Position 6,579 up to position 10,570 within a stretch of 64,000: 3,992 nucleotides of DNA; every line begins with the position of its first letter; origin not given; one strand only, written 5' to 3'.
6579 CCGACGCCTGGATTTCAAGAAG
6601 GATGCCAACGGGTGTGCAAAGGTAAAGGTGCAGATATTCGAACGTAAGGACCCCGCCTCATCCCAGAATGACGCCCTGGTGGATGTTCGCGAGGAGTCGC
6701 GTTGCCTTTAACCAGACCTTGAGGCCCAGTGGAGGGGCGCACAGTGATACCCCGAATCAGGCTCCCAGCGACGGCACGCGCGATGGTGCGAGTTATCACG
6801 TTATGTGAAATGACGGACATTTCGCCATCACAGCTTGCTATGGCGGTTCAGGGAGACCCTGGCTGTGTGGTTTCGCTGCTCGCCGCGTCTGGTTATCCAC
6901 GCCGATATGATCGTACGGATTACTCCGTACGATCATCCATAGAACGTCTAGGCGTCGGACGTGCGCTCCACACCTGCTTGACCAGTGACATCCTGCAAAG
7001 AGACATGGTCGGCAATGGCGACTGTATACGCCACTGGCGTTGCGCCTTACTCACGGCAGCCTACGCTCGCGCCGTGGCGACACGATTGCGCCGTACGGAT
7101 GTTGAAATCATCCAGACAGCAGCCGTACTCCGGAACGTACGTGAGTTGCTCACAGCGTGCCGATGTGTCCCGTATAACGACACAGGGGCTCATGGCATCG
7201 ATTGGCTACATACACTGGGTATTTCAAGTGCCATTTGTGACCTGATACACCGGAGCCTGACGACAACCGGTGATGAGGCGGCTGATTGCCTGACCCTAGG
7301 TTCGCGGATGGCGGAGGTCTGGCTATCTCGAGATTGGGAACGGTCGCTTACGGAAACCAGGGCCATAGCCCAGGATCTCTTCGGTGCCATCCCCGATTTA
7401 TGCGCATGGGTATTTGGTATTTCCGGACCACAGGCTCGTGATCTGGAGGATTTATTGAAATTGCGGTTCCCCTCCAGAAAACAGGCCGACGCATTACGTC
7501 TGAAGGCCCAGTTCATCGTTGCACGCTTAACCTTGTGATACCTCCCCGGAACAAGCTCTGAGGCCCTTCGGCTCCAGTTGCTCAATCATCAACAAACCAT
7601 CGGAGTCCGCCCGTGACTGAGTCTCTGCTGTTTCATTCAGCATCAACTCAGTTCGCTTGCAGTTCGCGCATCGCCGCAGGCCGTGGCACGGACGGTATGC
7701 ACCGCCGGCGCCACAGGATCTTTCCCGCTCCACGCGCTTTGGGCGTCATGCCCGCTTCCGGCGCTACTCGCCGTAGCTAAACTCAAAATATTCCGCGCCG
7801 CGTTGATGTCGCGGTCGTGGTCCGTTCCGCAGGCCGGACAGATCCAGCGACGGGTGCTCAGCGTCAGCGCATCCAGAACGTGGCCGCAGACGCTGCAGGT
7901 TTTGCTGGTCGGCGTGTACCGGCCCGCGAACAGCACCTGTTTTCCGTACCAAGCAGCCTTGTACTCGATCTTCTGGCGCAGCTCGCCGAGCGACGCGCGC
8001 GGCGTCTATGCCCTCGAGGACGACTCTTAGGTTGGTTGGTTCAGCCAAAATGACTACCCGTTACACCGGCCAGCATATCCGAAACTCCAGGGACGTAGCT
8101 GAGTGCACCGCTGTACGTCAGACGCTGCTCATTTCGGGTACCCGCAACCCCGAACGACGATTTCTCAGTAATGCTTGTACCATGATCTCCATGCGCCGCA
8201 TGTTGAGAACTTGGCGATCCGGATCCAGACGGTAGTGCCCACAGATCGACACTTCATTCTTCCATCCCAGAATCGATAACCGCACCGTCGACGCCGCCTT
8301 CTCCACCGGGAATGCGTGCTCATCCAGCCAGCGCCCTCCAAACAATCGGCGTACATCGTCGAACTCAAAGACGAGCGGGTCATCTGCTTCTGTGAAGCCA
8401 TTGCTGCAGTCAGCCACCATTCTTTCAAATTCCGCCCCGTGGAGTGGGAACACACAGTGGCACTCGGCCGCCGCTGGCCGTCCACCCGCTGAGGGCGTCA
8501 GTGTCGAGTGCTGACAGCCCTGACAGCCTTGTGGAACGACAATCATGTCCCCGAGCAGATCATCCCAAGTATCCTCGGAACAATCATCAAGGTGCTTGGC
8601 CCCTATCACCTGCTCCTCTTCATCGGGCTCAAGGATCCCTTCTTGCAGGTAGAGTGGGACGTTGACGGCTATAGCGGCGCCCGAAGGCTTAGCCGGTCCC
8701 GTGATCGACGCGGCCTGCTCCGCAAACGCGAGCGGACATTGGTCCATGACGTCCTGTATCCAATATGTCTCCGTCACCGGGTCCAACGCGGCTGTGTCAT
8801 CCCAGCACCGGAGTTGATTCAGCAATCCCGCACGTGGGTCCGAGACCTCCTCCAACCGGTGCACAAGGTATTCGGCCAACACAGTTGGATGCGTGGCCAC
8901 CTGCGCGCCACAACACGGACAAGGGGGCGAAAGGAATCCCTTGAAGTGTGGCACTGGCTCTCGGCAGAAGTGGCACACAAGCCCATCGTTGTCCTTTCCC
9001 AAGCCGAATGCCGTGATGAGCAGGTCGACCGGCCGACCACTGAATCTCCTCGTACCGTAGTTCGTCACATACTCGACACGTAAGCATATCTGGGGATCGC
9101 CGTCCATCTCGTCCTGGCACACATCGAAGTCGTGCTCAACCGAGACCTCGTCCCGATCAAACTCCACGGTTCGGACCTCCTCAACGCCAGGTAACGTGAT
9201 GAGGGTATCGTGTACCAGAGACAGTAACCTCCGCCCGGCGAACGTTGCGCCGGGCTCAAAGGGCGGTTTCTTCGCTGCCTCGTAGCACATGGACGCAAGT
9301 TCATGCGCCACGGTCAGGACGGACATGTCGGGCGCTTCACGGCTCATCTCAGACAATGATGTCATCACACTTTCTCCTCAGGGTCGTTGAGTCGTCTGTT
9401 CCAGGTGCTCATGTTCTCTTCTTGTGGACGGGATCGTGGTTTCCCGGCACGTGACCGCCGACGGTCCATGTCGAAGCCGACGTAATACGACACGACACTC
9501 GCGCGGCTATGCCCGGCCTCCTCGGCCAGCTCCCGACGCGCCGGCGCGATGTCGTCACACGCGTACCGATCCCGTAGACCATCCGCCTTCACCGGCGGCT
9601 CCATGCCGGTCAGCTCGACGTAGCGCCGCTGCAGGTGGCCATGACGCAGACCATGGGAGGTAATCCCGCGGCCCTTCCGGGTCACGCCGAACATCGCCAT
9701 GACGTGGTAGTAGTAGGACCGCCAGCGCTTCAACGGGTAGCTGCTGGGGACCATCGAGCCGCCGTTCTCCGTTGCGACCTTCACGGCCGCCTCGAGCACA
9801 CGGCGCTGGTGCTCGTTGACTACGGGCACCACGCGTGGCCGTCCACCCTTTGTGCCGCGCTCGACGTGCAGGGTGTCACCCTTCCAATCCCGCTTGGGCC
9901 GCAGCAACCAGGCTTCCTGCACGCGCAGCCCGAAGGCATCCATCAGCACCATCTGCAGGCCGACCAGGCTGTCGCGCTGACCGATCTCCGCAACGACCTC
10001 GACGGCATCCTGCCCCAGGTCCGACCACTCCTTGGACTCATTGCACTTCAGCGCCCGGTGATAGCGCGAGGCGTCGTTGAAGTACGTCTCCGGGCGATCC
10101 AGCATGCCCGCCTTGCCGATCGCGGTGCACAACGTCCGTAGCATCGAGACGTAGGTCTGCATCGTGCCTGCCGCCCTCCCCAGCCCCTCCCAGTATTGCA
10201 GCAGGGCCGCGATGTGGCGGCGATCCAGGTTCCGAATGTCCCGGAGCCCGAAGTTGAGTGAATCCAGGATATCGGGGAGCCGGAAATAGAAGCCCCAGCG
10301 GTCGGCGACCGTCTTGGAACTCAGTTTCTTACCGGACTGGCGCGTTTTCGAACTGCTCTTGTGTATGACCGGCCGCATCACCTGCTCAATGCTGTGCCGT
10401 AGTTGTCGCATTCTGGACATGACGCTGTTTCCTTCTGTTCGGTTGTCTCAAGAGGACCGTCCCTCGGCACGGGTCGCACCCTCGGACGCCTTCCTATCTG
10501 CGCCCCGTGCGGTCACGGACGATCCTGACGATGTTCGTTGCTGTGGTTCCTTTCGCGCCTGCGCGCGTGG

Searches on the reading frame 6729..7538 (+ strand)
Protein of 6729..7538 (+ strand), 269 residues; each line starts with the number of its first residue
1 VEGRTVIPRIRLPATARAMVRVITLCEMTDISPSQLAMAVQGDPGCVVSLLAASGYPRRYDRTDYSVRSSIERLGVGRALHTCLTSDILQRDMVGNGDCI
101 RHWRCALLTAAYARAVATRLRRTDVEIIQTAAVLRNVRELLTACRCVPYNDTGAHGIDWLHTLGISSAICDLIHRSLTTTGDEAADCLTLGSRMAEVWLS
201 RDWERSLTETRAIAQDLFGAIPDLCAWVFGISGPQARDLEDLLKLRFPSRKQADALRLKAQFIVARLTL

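Call 13: search_protein_families(library=pfam, proteins=[window:6729-7538:+], max_evalue=0.01)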
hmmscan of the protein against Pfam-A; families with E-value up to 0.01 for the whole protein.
window:6729-7538:+ (269 aa): 1 family
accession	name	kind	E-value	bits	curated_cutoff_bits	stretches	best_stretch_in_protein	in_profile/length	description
PF08668.18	HDOD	-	2e-08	34.4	22.9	1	12-145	1-138/196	HDOD domain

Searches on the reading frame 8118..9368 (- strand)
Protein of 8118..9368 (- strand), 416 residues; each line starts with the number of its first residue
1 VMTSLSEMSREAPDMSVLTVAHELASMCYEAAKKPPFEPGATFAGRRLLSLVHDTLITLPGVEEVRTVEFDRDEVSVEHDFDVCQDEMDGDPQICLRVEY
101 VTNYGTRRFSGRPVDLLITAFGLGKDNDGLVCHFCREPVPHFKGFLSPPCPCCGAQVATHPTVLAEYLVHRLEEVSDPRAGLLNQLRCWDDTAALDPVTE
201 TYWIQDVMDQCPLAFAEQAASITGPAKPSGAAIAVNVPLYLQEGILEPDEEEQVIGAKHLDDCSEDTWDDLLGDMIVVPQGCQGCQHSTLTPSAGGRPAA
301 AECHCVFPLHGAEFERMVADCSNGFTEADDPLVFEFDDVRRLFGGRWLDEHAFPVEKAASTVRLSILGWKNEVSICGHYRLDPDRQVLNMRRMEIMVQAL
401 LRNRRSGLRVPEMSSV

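Call 14: search_protein_families(library=pfam, proteins=[window:8118-9368:-], max_evalue=0.01)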
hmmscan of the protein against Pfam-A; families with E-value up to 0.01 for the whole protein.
window:8118-9368:- (416 aa): 0 families

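Call 19: search_protein_families(library=pfam, proteins=[window:8118-9368:-], max_evalue=10)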
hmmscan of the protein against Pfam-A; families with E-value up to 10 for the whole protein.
window:8118-9368:- (416 aa): 2 families
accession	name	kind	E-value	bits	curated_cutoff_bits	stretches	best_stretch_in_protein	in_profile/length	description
PF11886.13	TOC159_MAD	-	0.017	14.5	25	1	350-407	185-238/267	Translocase of chloroplast 159/132, membrane anchor domain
PF02010.21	REJ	-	0.38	9.7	25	1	297-339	313-356/452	REJ domain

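Call 71: search_protein_families(library=ncbifam, proteins=[window:8118-9368:-], max_evalue=0.01)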
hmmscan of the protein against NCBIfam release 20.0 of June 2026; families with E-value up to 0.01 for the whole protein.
window:8118-9368:- (416 aa): 0 families

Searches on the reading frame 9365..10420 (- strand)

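Call 14: search_protein_families(library=pfam, proteins=[window:9365-10420:-], max_evalue=0.01)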
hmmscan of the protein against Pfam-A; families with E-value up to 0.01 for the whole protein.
window:9365-10420:- (351 aa): 3 families
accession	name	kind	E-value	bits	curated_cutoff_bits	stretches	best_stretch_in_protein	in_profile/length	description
PF12835.12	Integrase_1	-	1e-09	38.9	23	1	141-226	20-114/149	Integrase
PF12834.13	Phage_int_SAM_2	-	1e-07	32.8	22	1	34-104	18-88/91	Phage integrase, N-terminal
PF00589.27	Phage_integrase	-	0.0018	18.5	27.1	0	157-263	28-137/172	Phage integrase family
